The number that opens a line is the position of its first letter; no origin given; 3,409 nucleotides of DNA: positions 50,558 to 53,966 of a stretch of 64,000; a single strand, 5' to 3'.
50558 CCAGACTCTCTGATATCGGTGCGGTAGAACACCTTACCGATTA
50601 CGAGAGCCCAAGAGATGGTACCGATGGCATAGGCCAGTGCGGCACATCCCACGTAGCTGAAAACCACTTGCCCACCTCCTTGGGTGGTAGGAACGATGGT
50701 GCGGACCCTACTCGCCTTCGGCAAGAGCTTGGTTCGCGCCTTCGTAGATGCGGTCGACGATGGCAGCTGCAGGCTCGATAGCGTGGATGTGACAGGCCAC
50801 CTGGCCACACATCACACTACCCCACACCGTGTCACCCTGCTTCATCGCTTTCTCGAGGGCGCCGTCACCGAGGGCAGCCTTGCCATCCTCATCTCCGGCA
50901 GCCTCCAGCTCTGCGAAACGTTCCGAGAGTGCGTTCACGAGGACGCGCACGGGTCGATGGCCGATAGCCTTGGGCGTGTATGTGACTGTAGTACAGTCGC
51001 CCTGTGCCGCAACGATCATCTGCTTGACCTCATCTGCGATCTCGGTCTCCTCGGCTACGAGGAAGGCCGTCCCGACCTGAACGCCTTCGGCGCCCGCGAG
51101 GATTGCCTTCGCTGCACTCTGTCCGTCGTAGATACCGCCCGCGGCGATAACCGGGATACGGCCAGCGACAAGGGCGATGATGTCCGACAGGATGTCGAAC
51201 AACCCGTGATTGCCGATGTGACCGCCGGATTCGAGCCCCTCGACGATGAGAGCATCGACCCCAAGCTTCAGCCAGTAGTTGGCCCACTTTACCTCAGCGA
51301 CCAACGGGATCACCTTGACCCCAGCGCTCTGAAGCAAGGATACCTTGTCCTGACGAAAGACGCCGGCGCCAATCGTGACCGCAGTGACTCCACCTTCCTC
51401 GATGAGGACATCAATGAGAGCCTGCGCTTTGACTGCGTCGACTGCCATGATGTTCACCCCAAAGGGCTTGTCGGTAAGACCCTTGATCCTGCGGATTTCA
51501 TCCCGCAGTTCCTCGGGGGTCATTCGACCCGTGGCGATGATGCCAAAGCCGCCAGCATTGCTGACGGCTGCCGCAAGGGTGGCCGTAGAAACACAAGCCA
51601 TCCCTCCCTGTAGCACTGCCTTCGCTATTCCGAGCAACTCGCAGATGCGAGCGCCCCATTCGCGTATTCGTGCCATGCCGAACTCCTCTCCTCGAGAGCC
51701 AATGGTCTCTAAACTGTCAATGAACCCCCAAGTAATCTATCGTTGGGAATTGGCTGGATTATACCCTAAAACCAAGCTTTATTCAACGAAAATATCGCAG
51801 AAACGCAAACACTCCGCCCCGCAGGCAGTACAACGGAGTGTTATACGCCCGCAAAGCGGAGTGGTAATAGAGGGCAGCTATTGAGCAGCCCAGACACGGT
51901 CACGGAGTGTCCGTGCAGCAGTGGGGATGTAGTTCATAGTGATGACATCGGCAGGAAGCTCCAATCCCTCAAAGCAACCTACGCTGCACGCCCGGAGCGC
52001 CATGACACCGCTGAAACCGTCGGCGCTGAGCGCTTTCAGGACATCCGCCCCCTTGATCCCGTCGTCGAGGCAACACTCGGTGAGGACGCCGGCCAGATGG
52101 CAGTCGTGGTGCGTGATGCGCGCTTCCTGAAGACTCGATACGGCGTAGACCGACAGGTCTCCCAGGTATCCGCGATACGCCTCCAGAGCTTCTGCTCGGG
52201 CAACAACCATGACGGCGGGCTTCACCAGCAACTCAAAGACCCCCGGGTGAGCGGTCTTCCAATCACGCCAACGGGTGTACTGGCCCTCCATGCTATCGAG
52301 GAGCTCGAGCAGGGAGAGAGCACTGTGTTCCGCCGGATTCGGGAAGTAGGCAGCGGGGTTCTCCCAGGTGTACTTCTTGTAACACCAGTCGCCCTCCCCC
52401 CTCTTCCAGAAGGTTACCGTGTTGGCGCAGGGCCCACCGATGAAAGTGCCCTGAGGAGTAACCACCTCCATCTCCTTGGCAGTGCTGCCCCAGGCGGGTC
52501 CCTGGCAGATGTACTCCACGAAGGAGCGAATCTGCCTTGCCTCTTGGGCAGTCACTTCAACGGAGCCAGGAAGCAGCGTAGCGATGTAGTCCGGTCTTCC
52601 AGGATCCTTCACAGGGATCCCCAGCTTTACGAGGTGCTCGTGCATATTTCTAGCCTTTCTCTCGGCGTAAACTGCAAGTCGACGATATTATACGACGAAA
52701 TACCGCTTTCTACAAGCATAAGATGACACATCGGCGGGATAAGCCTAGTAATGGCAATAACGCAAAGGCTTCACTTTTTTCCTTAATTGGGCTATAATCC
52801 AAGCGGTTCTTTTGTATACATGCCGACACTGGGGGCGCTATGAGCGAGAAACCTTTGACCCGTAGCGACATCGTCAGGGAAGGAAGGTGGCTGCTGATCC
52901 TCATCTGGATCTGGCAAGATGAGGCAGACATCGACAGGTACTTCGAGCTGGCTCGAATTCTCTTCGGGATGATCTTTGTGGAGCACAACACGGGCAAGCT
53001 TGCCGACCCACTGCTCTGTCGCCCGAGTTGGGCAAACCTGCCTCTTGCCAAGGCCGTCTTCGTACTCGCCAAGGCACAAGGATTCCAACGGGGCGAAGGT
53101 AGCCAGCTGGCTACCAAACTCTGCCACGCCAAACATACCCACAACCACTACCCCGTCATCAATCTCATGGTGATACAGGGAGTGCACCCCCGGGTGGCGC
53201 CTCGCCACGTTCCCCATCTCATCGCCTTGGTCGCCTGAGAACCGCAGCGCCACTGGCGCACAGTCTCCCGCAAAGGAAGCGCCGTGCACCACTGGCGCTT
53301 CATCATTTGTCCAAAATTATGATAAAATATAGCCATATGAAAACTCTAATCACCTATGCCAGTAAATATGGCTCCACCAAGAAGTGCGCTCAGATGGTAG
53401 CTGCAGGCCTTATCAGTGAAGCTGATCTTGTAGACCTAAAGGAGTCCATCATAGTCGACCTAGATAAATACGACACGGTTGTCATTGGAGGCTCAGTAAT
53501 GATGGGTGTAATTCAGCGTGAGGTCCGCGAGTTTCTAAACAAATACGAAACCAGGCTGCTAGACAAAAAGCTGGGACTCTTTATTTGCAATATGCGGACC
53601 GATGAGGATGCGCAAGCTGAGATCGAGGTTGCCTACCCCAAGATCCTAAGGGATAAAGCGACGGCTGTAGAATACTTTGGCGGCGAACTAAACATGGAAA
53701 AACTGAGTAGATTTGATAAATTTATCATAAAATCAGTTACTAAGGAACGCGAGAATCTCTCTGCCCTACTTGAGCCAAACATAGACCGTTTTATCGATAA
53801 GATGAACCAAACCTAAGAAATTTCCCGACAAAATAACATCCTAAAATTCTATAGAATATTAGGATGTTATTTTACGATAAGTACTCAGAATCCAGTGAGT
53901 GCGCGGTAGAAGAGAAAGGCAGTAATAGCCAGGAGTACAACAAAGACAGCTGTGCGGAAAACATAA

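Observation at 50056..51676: Acquired plsY-fabK pair: phospholipid acyltransferase plus enoyl-ACP reductase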

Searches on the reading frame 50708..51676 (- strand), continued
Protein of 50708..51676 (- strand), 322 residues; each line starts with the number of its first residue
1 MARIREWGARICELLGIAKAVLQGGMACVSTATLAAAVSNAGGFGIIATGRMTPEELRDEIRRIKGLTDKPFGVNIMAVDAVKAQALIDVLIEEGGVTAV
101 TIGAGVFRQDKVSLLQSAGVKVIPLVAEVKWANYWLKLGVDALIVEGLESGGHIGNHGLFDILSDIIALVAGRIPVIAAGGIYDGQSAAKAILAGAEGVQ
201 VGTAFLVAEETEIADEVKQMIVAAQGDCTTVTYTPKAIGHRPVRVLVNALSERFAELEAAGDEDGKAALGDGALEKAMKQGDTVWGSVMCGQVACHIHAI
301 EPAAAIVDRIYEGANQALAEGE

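Call 82: find_related_loci(query=A2, collection=metagenome_contigs, flank=10000)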
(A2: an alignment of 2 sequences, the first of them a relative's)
Query A2 (322 aa) in metagenome_contigs; peptide patterns used: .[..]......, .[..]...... (x = any residue, [..] = any of these).
600 stretches matched a pattern (row limit reached: there are more); 550 encode a relative of the query (tblastn E <= 1e-3); the best 80 are kept; 80 distinct loci.
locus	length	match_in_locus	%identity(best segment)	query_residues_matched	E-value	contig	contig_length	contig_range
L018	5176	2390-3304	46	9-320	6e-67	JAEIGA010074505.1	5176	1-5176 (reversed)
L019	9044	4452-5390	44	3-322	7e-66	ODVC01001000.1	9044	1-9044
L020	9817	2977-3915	43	3-322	3e-65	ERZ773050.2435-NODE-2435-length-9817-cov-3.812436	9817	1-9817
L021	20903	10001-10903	44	11-318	4e-65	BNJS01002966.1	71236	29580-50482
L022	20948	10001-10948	44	3-321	3e-64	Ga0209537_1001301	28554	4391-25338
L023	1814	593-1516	43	5-319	3e-66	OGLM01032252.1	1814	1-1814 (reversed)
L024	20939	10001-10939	43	3-322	5e-64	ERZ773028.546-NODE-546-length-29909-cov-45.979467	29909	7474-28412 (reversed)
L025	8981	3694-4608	43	11-322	9e-64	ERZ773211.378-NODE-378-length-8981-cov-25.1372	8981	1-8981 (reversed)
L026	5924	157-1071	43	9-320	4e-63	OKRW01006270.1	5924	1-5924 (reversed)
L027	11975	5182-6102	48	5-318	6e-63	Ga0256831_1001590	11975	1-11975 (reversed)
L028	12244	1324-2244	47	5-318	1e-62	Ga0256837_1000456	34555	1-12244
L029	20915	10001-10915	42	11-322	2e-62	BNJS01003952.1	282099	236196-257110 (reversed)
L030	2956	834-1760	42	3-318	8e-63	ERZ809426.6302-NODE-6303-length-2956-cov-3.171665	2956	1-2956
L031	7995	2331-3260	43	3-319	1e-62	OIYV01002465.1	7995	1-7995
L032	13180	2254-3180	43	3-318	1e-62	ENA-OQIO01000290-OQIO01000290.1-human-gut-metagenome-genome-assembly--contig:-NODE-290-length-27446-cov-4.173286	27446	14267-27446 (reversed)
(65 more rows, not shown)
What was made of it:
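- Tried and rejected: It returned nothing above 48% identity (call 82).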

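Call 91: predict_structure(alignment_id=A3)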
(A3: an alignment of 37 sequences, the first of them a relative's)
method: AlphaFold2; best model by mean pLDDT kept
length: 322 residues; sequences in the alignment: 37
mean_pLDDT: 90.7   pTM: 0.91
mean pLDDT of the five models: 90.7, 87.9, 86.8, 85.0, 84.2
residues with pLDDT >= 90: 242; 70-90: 59; 50-70: 12; < 50: 9
segments of 3 or more residues with pLDDT < 50: 1-4, 236-240
pLDDT, mean of each block of 10 residues (from residue 1): 64 98 81 98 95 94 98 88 92 97 87 98 93 95 94 82 95 95 95 96 95 95 93 56 87 90 86 89 93 95 98 94 62
secondary structure, 60 per line:
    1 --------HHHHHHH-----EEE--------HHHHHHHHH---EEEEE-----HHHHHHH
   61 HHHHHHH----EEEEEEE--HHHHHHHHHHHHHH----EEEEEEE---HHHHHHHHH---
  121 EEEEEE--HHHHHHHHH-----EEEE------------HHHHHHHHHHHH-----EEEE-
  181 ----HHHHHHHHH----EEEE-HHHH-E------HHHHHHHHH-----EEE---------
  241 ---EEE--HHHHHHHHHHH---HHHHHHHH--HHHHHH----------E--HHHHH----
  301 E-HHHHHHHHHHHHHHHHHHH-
elements in order: H9-15 E21-23 H32-40 E44-48 H54-67 E72-78 H81-94 E99-105 H109-117 E121-126 H129-137 E143-146 H159-170 E176-179 H185-193 E198-201 H203-206 H215-223 E229-231 E244-246 H249-259 H263-270 H273-278 H292-296 H303-321

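Call 93: fold_search(model_id=the predicted structure, library=pdb)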
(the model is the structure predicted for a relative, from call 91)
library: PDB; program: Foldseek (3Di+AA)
matches with E <= 10: 1922; with E <= 0.001: 1297
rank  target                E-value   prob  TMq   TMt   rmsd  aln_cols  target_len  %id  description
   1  2z6i_A                8.9e-36  1.00  0.90  0.91   1.9       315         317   42  Crystal Structure of S. pneumoniae Enoyl-Acyl Carrier Protein Reductase (FabK) (released 2008-04-01)
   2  2z6i_B                1.7e-35  1.00  0.89  0.90   2.2       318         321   42  Crystal Structure of S. pneumoniae Enoyl-Acyl Carrier Protein Reductase (FabK) (released 2008-04-01)
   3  2z6j_A                6.8e-35  1.00  0.88  0.92   1.8       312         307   42  Crystal Structure of S. pneumoniae Enoyl-Acyl Carrier Protein Reductase (FabK) in Complex with an Inhibitor (released 2008-04-01)
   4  2z6j_B                7.5e-34  1.00  0.88  0.92   1.7       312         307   42  Crystal Structure of S. pneumoniae Enoyl-Acyl Carrier Protein Reductase (FabK) in Complex with an Inhibitor (released 2008-04-01)
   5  5gvh                  1.1e-33  1.00  0.89  0.93   1.8       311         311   41  Structure of FabK from Thermotoga maritima (released 2017-06-07)
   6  9pl0_B                1.4e-33  1.00  0.91  0.93   1.5       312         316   42  The structure of the Fusobacterium nucleatum Enoyl-Acyl Carrier Protein Reductase (FabK) bound to an inhibitor (released 2026-01-28)
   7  7l00_C                2.6e-33  1.00  0.89  0.91   1.9       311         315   41  Crystal Structure of C. difficile Enoyl-Acyl Carrier Protein Reductase (FabK) in Complex with an Inhibitor (released 2021-12-22)
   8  7l00_A                4.7e-33  1.00  0.89  0.92   1.9       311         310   42  Crystal Structure of C. difficile Enoyl-Acyl Carrier Protein Reductase (FabK) in Complex with an Inhibitor (released 2021-12-22)
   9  5gvj_B                6.0e-33  1.00  0.87  0.94   1.4       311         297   40  Structure of FabK (M276A) mutant from Thermotoga maritima (released 2017-04-26)
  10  9pl0_A                6.4e-33  1.00  0.91  0.93   1.5       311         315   42  The structure of the Fusobacterium nucleatum Enoyl-Acyl Carrier Protein Reductase (FabK) bound to an inhibitor (released 2026-01-28)
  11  7l00_B                8.8e-33  1.00  0.89  0.92   1.8       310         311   42  Crystal Structure of C. difficile Enoyl-Acyl Carrier Protein Reductase (FabK) in Complex with an Inhibitor (released 2021-12-22)
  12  9pl0_E                1.4e-32  1.00  0.91  0.93   1.5       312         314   42  The structure of the Fusobacterium nucleatum Enoyl-Acyl Carrier Protein Reductase (FabK) bound to an inhibitor (released 2026-01-28)
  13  3bo9_A                6.3e-32  1.00  0.90  0.92   1.7       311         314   41  Crystal structure of putative nitroalkan dioxygenase (TM0800) from Thermotoga maritima at 2.71 A resolution (released 2007-12-25)
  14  5gvj_A                1.5e-31  1.00  0.85  0.93   1.6       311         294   39  Structure of FabK (M276A) mutant from Thermotoga maritima (released 2017-04-26)
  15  4iql_A                8.7e-30  1.00  0.89  0.91   1.8       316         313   34  Crystal Structure of Porphyromonas gingivalis Enoyl-ACP Reductase II (FabK) with cofactors NADPH and FMN (released 2014-01-29)
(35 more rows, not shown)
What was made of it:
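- On FabK enoyl-ACP reductase II (TIGR03151 equivalog): The AF2 model (pLDDT 90.7) gives Foldseek TM 0.88-0.93 and rmsd 1.5-2.2 A to FabKs (calls 91, 93).
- On Nitronate monooxygenase / NADH:quinone reductase branch of PF03060: TM 0.75-0.88 against 0.88-0.93 (call 93).
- The AF2 model (pLDDT 90.7) superposes on FabK structures at TM 0.88-0.93 (calls 91, 93).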

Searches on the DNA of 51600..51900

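Call 79: search_rna_families(source=window, start=51600, end=51900, threshold=evalue, max_evalue=1)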
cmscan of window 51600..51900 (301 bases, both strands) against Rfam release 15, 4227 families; matches with E-value up to 1: 0.
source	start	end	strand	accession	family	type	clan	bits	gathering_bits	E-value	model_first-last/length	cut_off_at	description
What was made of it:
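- Tried and rejected: Rfam found nothing in the leader (call 79).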

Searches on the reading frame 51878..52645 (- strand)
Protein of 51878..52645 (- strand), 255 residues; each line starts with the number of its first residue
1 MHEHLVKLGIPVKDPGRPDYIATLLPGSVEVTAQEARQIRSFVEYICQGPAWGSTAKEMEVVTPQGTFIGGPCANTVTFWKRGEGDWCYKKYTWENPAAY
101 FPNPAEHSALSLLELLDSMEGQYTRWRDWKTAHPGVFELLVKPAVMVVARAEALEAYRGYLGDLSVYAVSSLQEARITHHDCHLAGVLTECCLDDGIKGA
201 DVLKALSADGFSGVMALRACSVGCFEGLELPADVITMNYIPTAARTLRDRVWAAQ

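Call 5: search_protein_families(library=pfam, proteins=[window:51878-52645:-])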
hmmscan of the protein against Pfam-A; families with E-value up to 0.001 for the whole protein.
window:51878-52645:- (255 aa): 0 families

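Call 7: search_protein_families(library=ncbifam, proteins=[window:51878-52645:-])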
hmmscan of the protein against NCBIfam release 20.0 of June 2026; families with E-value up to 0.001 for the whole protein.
window:51878-52645:- (255 aa): 0 families

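Call 60: search_protein_families(library=phrogs, proteins=[window:51878-52645:-], max_evalue=0.001)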
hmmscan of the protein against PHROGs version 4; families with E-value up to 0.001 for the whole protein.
window:51878-52645:- (255 aa): 0 families

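Call 61: search_protein_families(library=padloc, proteins=[window:51878-52645:-], max_evalue=0.001)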
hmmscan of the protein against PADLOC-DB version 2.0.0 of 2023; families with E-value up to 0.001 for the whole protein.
window:51878-52645:- (255 aa): 0 families

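Call 68: predict_structure(protein=window:51878-52645:-)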
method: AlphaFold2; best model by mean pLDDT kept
length: 255 residues; sequences in the alignment: 1
mean_pLDDT: 34.9   pTM: 0.22
mean pLDDT of the five models: 34.9, 31.7, 31.5, 29.9, 29.5
residues with pLDDT >= 90: 0; 70-90: 0; 50-70: 4; < 50: 251
segments of 3 or more residues with pLDDT < 50: 1-37, 41-161, 163-255
pLDDT, mean of each block of 10 residues (from residue 1): 46 36 36 48 44 37 36 35 33 32 29 31 41 40 37 40 39 32 27 31 31 25 25 29 33 30
secondary structure, 60 per line:
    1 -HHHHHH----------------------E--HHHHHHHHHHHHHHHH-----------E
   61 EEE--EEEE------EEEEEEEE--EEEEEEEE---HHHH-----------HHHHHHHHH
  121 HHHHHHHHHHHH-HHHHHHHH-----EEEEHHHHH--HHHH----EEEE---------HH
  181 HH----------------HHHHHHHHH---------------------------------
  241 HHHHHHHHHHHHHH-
elements in order: H2-7 H33-48 E60-63 E66-69 E76-83 E86-93 H97-100 H112-132 H134-141 E147-150 H151-155 H158-161 E166-169 H179-182 H199-207 H241-254
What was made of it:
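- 51878..52645 (-): 255-aa ORF of unknown function in the same high-GC block (GC3 0.72), followed by its own hairpin plus T-tract at 51840-51801. The AF2 single-sequence model was unusable, pLDDT 35 (call 68).
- Tried and rejected: AF2 on the 255-aa neighbour without an alignment gave pLDDT 35 and was discarded (call 68).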

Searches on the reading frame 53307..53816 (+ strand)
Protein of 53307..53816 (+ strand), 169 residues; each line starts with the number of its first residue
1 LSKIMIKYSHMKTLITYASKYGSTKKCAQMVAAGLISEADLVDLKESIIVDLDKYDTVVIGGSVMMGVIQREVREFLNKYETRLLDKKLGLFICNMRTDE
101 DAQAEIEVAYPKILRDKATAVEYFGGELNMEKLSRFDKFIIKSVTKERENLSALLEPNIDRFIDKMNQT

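Call 5: search_protein_families(library=pfam, proteins=[window:53307-53816:+])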
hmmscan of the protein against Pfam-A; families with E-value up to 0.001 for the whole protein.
window:53307-53816:+ (169 aa): 3 families
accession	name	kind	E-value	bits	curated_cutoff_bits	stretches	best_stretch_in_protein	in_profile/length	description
PF12724.12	Flavodoxin_5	-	9.7e-33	114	27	1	14-149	1-139/145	Flavodoxin domain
PF12641.12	Flavodoxin_3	-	9.6e-08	32.4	27.5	1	14-125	1-108/160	Flavodoxin domain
PF00258.30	Flavodoxin_1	-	4.5e-06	27.3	25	1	15-83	1-75/143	Flavodoxin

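Call 7: search_protein_families(library=ncbifam, proteins=[window:53307-53816:+])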
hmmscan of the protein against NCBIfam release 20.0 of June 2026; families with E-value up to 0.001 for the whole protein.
window:53307-53816:+ (169 aa): 9 families
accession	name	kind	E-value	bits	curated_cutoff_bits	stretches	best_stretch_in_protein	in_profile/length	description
NF008316.0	PRK11104.1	equivalog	6.5e-16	58.7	142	1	11-145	1-143/177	menaquinone-dependent protoporphyrinogen IX dehydrogenase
TIGR01753.1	flav_short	equivalog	1.9e-08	34.9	123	1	14-93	2-87/140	flavodoxin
NF006739.0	PRK09267.1-5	subfamily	5e-08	32.9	175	1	12-92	3-86/168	flavodoxin FldA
TIGR01752.1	flav_long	equivalog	2.2e-06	27.3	146.75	1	14-92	3-84/167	flavodoxin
NF005501.0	PRK07116.1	subfamily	2e-05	24.1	198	0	49-116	72-138/161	flavodoxin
NF006736.0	PRK09267.1-2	equivalog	0.0001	22.1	202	1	11-94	2-85/161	flavodoxin FldA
NF045594.1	flavodox_BilS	equivalog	0.00014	21.8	155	1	15-139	3-124/160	flavodoxin family protein BilS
NF005216.0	PRK06703.1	subfamily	0.00048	20.2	127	0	11-63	2-57/151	flavodoxin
NF006737.0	PRK09267.1-3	equivalog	0.00065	19.3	238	1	15-99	6-93/174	flavodoxin FldA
